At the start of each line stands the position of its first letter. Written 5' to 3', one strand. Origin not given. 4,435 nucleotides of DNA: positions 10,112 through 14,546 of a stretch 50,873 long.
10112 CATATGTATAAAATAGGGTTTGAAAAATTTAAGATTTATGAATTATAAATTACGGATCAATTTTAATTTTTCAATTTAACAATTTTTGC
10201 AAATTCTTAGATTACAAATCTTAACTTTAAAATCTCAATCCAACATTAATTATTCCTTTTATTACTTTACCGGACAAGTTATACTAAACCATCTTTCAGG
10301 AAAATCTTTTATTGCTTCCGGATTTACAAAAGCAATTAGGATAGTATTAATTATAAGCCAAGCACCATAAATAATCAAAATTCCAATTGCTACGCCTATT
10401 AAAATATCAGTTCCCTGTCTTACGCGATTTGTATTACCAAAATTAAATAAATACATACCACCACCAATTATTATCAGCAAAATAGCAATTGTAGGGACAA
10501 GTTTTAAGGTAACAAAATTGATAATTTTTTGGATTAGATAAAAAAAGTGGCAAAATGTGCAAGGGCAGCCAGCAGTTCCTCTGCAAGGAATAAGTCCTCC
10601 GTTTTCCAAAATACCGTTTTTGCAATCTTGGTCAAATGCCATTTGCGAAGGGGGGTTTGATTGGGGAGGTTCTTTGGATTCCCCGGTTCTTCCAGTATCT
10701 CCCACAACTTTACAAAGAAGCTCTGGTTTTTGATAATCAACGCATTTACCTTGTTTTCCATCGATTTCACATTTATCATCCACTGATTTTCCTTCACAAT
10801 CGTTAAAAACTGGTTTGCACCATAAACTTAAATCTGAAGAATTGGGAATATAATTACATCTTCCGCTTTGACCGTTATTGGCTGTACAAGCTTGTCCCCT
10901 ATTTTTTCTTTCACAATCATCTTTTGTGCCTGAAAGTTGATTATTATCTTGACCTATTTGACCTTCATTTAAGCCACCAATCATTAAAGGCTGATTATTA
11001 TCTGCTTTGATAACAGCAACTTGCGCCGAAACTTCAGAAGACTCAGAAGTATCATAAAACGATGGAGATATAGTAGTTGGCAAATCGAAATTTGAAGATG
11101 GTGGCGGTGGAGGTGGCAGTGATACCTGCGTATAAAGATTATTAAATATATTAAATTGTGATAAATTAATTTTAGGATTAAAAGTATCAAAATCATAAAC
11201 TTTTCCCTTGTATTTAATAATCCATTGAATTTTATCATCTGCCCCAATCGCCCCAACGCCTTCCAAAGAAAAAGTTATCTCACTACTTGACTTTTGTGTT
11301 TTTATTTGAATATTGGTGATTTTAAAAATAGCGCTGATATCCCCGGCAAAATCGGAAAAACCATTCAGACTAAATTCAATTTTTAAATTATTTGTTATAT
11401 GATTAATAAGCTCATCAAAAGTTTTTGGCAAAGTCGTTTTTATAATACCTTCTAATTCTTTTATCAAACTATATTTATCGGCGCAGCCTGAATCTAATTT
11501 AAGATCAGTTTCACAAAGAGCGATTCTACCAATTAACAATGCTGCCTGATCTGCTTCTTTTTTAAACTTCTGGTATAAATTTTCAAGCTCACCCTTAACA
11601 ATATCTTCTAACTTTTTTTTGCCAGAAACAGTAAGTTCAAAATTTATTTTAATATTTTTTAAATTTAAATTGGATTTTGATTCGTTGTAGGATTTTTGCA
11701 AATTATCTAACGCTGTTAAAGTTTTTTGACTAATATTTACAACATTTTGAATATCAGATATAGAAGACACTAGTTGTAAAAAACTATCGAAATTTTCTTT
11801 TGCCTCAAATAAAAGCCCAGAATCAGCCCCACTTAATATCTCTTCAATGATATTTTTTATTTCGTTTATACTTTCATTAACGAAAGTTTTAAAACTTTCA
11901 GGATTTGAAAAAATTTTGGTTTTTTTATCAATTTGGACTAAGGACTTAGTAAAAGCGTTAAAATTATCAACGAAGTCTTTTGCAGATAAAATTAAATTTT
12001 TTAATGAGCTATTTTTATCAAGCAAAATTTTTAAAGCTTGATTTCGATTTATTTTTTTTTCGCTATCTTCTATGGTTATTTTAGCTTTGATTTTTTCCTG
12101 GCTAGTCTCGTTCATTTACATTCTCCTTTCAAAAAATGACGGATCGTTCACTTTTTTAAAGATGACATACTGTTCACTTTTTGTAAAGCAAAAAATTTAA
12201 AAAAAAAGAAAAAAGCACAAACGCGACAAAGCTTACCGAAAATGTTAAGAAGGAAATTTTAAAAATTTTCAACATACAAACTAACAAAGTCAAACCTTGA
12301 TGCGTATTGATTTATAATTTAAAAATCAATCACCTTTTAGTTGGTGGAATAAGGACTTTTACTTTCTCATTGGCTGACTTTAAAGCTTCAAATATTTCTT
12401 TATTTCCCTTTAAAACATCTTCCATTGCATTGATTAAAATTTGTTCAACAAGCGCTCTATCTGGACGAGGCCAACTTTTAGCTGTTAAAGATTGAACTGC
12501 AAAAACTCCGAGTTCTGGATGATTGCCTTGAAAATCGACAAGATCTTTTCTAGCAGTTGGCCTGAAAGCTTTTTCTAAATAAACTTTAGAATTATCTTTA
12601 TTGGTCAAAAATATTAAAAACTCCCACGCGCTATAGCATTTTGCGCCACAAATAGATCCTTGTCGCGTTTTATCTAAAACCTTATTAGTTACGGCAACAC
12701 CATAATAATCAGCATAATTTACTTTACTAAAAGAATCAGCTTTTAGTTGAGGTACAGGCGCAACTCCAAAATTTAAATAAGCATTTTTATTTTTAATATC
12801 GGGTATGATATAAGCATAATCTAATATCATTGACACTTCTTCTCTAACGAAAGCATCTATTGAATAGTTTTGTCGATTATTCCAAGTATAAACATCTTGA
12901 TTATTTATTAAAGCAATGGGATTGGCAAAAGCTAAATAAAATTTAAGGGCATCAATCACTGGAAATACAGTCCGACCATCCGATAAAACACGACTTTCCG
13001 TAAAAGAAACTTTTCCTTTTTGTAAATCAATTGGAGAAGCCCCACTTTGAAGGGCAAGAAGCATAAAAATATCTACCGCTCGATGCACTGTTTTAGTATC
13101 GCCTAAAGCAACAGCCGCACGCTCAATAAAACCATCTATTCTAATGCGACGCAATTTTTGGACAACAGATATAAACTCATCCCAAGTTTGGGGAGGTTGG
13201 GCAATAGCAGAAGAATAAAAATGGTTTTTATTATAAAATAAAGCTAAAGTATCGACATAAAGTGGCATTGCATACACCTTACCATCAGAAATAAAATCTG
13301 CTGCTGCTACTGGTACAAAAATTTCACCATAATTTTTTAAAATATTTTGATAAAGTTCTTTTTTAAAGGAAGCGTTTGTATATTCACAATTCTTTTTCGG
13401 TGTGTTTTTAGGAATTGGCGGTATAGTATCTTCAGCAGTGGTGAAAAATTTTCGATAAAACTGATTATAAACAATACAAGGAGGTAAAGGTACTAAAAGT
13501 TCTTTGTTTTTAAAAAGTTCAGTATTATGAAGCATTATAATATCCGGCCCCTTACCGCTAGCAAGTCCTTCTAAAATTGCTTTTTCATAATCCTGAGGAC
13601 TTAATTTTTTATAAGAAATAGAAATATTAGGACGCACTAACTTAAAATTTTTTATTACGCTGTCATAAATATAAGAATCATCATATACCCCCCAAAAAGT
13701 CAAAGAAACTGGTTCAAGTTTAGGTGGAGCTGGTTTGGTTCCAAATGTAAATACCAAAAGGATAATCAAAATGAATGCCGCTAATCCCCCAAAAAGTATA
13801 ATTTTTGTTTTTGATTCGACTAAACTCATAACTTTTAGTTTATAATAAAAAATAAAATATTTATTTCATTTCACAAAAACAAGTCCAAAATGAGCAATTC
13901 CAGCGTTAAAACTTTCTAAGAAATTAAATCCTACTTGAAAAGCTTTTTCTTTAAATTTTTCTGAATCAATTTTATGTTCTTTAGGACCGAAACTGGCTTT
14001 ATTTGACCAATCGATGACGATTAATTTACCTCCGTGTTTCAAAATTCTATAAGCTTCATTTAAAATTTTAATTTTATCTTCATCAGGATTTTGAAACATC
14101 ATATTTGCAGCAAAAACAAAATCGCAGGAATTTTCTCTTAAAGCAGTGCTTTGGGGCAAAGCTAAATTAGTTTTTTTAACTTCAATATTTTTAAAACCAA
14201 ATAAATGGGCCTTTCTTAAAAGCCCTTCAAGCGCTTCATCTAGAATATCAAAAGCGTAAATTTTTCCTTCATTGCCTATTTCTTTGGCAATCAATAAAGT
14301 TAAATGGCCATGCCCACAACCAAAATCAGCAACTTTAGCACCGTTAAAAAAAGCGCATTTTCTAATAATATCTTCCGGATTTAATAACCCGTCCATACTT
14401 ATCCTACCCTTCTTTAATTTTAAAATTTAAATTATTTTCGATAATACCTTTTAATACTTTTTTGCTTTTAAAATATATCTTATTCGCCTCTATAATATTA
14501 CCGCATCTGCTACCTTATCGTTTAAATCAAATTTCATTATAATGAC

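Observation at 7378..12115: Three-gene locus of TrbC/VirB2-type pilin modules: one small pilin plus two giant pilin-anchored proteins (candidate novel surface filament/adhesin system)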

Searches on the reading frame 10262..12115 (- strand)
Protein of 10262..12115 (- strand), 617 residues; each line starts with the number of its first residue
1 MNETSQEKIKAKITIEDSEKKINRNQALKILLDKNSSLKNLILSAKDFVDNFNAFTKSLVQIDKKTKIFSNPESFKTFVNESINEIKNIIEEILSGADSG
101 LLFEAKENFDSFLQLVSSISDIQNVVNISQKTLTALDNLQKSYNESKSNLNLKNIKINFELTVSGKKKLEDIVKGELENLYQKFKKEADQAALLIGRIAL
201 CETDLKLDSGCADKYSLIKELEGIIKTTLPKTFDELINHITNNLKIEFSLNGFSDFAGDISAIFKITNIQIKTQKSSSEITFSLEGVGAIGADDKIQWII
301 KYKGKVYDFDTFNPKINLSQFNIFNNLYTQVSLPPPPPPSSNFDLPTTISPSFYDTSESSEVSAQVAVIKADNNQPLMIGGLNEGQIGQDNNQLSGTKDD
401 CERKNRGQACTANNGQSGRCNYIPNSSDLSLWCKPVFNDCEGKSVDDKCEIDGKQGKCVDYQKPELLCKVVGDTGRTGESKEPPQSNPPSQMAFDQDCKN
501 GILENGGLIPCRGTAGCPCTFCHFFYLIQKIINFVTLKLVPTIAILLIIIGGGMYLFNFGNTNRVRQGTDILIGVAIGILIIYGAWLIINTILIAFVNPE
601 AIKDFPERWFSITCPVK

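Call 3: search_protein_families(library=pfam, proteins=[window:10262-12115:-], max_evalue=1)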
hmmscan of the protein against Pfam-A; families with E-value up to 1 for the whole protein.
window:10262-12115:- (617 aa): 5 families
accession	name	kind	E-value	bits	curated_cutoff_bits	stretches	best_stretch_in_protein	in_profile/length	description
PF04956.18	TrbC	-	0.00058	20.5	27.9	1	528-592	41-98/98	TrbC/VIRB2 pilin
PF18895.5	T4SS_pilin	-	0.0017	18.8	26.6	1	528-592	9-71/71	Type IV secretion system pilin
PF22935.1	RM44_endonuclase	-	0.0052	17.3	27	1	144-188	44-89/139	Large ribosomal subunit protein mL44, endonuclease domain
PF04079.22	SMC_ScpB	-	0.041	13.9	27.4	1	118-178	15-74/160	Segregation and condensation complex subunit ScpB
PF11155.13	DUF2935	-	0.091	13.7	24.4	0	37-90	28-82/121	Domain of unknown function (DUF2935)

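Call 4: search_protein_families(library=ncbifam, proteins=[window:10262-12115:-], max_evalue=1)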
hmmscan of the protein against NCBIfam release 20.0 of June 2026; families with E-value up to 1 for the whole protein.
window:10262-12115:- (617 aa): 0 families

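Call 16: find_homologous_proteins(query=window:10262-12115:-, max_evalue=0.001)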
Query window:10262-12115:- (617 aa): 3 proteins with E <= 0.001 among 8000 candidates.
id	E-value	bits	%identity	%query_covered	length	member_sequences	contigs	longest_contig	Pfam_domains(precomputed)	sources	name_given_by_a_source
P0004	0.0e+0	1382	100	100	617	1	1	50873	-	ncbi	-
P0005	0.0e+0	1123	83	99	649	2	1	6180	-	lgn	-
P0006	3.6e-120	421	72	22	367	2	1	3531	-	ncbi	ncbi:MAG: hypothetical protein ABIJ94_02765 [candidate division WOR-3 bacterium]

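Call 71: search_solved_structures(query=A2, max_evalue=1)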
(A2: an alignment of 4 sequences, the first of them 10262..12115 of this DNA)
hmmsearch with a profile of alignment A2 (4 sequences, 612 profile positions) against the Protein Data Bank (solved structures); distinct sequences matched with E-value up to 1: 0.

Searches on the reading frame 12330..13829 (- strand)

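Call 7: search_protein_families(library=pfam, proteins=[window:12330-13829:-], max_evalue=0.001)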
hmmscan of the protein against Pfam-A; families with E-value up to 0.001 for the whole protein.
window:12330-13829:- (499 aa): 2 families
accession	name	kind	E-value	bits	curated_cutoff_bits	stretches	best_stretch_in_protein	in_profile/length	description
PF01547.30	SBP_bac_1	-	5.3e-17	63.2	26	1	58-413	13-305/307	Bacterial extracellular solute-binding protein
PF13416.11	SBP_bac_8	-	4.9e-13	50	27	1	68-431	11-266/279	Bacterial extracellular solute-binding protein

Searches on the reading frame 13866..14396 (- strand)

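Call 7: search_protein_families(library=pfam, proteins=[window:13866-14396:-], max_evalue=0.001)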
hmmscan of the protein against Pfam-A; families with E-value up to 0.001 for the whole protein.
window:13866-14396:- (176 aa): 11 families
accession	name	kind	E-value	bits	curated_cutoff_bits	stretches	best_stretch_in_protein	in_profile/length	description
PF13847.12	Methyltransf_31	-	1.3e-19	70.7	27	1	18-141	3-120/145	Methyltransferase domain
PF13649.12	Methyltransf_25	-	2e-14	54.5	27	1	22-123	1-97/97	Methyltransferase domain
PF01209.24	Ubie_methyltran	-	4.9e-13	49.4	20.1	1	13-134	42-158/233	ubiE/COQ5 methyltransferase family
PF08241.18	Methyltransf_11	-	5.3e-12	46.7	21.2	1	24-127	2-95/95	Methyltransferase domain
PF08242.18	Methyltransf_12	-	1e-08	36.2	30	1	24-125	2-98/98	Methyltransferase domain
PF13489.12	Methyltransf_23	-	1.2e-08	35.3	27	1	10-132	12-121/164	Methyltransferase domain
PF05175.20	MTS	-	1.4e-07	31.7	23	1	20-129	33-140/170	Methyltransferase small domain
PF05148.21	Methyltransf_8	-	2.6e-05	24.7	27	0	20-158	74-179/219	Hypothetical methyltransferase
PF13679.12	Methyltransf_32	-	4e-05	24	27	1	19-90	26-101/143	Methyltransferase domain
PF08123.19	DOT1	-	5.9e-05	23.1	23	1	9-148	33-172/205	Histone methylation protein DOT1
PF01728.25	FtsJ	-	0.00013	22.4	24.1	1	10-96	12-97/181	FtsJ-like methyltransferase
